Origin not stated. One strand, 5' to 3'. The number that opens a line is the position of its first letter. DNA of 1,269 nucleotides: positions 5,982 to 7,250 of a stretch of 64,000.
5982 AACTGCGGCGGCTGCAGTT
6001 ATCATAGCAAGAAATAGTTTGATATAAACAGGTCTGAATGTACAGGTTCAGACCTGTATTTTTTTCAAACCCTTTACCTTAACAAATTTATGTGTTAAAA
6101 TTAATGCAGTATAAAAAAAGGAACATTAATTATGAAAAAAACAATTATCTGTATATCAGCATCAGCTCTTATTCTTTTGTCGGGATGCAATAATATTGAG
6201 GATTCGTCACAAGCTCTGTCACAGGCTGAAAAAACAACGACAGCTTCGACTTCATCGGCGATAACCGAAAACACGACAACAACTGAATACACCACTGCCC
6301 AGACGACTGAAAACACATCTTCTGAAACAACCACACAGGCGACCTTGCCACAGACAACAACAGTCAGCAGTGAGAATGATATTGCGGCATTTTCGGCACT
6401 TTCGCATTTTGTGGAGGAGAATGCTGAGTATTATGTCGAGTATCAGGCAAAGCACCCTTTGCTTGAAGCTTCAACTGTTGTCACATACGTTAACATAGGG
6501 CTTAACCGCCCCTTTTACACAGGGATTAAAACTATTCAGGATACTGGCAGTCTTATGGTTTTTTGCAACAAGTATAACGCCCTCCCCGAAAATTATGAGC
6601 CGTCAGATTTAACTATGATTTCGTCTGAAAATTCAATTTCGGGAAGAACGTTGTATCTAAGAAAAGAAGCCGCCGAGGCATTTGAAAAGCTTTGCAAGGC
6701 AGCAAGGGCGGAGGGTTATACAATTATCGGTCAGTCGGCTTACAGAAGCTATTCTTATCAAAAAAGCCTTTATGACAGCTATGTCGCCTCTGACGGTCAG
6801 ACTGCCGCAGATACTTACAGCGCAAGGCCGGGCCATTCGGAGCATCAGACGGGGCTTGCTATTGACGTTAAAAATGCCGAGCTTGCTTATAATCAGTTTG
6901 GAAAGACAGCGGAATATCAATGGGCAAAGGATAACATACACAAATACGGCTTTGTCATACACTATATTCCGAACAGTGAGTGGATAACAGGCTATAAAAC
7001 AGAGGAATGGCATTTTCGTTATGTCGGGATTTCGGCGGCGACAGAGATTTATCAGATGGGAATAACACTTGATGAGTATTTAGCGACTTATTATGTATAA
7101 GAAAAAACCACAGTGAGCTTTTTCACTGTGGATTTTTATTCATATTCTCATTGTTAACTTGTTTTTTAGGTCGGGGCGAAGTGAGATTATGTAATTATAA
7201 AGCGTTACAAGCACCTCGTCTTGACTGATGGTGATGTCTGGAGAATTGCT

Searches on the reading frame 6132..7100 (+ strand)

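Call 62: search_protein_families(library=pfam, max_evalue=0.00001, proteins=[window:6132-7100:+])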
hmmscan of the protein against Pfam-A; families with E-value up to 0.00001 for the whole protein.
window:6132-7100:+ (322 aa): 1 family
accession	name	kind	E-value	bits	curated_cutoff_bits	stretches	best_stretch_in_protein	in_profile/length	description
PF02557.22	VanY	-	3e-41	140.7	25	1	175-299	3-131/132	D-alanyl-D-alanine carboxypeptidase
